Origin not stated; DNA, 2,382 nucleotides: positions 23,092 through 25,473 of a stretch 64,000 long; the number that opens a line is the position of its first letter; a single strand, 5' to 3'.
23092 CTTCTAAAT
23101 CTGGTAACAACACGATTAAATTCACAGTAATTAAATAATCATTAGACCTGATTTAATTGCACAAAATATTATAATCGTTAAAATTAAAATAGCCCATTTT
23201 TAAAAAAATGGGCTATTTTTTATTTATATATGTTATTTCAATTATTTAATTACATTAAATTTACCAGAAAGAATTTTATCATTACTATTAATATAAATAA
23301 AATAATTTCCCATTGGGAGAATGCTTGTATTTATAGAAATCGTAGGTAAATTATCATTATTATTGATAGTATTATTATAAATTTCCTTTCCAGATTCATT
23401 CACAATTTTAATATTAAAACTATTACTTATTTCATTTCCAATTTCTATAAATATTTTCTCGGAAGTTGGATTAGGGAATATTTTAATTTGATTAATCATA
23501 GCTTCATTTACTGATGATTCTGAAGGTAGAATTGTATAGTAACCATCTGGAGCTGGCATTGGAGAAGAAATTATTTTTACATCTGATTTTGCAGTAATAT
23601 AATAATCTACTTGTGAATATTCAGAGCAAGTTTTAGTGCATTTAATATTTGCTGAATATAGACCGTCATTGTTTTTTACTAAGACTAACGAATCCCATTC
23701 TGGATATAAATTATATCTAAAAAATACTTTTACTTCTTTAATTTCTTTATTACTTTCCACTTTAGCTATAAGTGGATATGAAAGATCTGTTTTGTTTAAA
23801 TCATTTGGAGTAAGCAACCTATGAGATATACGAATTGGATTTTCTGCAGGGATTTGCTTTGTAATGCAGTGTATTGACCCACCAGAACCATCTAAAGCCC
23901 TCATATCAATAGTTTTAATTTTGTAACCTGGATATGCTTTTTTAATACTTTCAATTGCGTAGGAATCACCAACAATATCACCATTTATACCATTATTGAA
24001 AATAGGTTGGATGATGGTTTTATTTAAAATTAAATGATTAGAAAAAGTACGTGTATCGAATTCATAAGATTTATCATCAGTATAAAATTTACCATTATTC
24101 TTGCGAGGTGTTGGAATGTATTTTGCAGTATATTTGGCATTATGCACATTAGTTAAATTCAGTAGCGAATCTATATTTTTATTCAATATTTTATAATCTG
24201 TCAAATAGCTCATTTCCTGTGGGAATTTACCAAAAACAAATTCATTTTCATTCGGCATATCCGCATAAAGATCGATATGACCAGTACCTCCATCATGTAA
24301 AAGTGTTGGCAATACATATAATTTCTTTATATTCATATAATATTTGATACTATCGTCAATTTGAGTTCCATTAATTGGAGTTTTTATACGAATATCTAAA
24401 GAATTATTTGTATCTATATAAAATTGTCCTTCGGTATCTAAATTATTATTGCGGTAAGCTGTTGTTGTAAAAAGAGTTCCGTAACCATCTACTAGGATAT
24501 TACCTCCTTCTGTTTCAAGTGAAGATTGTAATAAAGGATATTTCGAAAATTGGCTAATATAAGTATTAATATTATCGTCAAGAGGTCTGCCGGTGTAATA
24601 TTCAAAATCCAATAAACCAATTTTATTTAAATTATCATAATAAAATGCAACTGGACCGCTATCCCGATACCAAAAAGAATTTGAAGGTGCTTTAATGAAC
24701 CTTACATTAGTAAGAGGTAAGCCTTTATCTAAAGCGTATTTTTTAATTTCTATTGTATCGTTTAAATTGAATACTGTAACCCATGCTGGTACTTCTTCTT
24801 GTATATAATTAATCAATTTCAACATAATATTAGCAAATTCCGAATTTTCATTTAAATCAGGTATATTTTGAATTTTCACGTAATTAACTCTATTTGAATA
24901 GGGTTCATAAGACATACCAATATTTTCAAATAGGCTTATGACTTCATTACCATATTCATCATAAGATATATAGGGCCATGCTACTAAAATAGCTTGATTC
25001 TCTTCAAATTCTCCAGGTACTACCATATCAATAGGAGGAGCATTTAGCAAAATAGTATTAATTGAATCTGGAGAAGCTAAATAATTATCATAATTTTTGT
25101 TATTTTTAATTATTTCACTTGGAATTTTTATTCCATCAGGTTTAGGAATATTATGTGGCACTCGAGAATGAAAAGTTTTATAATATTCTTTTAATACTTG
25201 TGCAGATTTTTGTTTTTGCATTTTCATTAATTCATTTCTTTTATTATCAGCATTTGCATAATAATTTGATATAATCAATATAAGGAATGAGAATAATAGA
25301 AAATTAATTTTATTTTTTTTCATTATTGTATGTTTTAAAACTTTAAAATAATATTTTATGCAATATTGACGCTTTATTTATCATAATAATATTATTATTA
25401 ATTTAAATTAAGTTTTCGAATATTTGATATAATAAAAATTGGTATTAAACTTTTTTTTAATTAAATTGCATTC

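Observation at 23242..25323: T9SS-targeted PPAD-like (agmatine deiminase/peptidylarginine deiminase family) secreted enzyme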

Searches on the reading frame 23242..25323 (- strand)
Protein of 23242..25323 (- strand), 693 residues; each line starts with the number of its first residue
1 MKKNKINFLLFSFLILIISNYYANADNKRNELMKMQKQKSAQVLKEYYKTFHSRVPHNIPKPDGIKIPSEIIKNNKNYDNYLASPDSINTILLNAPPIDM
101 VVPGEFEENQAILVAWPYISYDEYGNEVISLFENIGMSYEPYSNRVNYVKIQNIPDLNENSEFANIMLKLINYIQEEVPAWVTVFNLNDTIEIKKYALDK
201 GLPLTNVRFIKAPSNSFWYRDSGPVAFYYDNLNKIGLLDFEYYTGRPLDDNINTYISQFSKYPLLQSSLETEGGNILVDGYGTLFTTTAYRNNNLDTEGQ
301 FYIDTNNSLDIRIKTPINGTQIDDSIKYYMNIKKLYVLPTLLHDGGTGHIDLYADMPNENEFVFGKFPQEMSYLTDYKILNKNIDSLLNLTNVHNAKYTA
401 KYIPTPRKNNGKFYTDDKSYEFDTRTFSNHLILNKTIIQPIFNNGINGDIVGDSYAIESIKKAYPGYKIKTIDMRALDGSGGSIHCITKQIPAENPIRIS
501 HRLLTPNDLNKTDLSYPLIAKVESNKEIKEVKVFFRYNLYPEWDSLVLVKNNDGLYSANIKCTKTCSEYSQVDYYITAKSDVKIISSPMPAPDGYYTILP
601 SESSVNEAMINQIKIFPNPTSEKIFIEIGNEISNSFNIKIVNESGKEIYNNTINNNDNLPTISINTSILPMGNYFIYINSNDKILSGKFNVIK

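Call 3: search_protein_families(library=pfam, proteins=[window:23242-25323:-], max_evalue=1)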
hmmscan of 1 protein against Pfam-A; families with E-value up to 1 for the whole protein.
window:23242-25323:- (693 aa): 4 families
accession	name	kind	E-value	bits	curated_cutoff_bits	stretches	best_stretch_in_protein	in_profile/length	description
PF04371.20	PAD_porph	-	3e-38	132.3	25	1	162-492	30-321/321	Porphyromonas-type peptidyl-arginine deiminase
PF18962.6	Por_Secre_tail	-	3.4e-09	37.3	27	1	615-688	1-72/75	Secretion system C-terminal sorting domain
PF11589.14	DUF3244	-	1.3e-06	28.8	25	1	634-691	40-96/96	Domain of unknown function (DUF3244)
PF13585.12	CHU_C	-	0.0003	21.3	27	1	626-681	20-74/86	CHU_C Type IX secretion signal domain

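Call 4: search_protein_families(library=ncbifam, proteins=[window:23242-25323:-], max_evalue=1)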
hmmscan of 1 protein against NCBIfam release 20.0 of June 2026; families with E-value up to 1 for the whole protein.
window:23242-25323:- (693 aa): 4 families
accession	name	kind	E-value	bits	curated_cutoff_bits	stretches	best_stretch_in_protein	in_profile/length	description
TIGR03380.1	agmatine_aguA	equivalog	1.5e-20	73.5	381.8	1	195-493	68-357/357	agmatine deiminase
NF010070.0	PRK13551.1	subfamily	4.8e-20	71.7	483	1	205-494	78-364/365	agmatine deiminase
NF038113.1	T9SSA_dep_M36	equivalog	1.5e-08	33.3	885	1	604-686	784-863/869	T9SS-dependent M36 family metallopeptidase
TIGR04183.1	Por_Secre_tail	domain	8.2e-08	32.1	23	1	615-689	1-69/72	T9SS type A sorting domain-containing protein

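Call 5: search_solved_structures(query=window:23242-25323:-, max_evalue=1, show_alignments=3)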
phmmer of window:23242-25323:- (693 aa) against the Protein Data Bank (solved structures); distinct sequences matched with E-value up to 1: 16.
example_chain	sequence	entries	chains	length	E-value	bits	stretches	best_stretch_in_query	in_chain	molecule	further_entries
4yt9_A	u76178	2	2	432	8.5e-17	64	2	193-300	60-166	Peptidylarginine deiminase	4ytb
5ak7_A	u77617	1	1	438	8.9e-17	64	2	193-300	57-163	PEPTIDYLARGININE DEIMINASE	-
6i0x_A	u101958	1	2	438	4.6e-16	61.6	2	193-300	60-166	Peptidylarginine deiminase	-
4ytg_A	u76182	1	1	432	1.5e-15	59.9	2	193-300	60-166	Peptidylarginine deiminase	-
5ak8_A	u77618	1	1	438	1.6e-15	59.8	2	193-300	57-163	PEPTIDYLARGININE DEIMINASE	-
1xkn_A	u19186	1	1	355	4.6e-12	48.4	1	201-493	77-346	putative peptidyl-arginine deiminase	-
6nib_A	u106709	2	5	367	3.4e-10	42.2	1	206-493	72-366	Porphyromonas-type peptidyl-arginine deiminase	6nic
2ewo_A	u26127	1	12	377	7.6e-08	34.4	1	203-494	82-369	Putative agmatine deiminase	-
3h7c_X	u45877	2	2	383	1e-07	34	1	205-495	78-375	Agmatine deiminase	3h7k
1vkp_A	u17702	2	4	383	1e-07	34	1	205-495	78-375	AGMATINE IMINOHYDROLASE | Agmatine deiminase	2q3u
2cmu_A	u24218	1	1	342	2e-07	33.1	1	168-491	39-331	PUTATIVE PEPTIDYL-ARGININE DEIMINASE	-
3hvm_A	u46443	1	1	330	3.1e-07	32.4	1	168-491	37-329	AGMATINE DEIMINASE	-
1zbr_A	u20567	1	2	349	3.1e-06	29.1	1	211-501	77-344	conserved hypothetical protein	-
6b10_A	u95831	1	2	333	5.1e-06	28.4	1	194-487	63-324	Putative peptidyl-arginine deiminase family protein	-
2jer_A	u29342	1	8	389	0.00017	23.4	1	215-493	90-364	AGMATINE DEIMINASE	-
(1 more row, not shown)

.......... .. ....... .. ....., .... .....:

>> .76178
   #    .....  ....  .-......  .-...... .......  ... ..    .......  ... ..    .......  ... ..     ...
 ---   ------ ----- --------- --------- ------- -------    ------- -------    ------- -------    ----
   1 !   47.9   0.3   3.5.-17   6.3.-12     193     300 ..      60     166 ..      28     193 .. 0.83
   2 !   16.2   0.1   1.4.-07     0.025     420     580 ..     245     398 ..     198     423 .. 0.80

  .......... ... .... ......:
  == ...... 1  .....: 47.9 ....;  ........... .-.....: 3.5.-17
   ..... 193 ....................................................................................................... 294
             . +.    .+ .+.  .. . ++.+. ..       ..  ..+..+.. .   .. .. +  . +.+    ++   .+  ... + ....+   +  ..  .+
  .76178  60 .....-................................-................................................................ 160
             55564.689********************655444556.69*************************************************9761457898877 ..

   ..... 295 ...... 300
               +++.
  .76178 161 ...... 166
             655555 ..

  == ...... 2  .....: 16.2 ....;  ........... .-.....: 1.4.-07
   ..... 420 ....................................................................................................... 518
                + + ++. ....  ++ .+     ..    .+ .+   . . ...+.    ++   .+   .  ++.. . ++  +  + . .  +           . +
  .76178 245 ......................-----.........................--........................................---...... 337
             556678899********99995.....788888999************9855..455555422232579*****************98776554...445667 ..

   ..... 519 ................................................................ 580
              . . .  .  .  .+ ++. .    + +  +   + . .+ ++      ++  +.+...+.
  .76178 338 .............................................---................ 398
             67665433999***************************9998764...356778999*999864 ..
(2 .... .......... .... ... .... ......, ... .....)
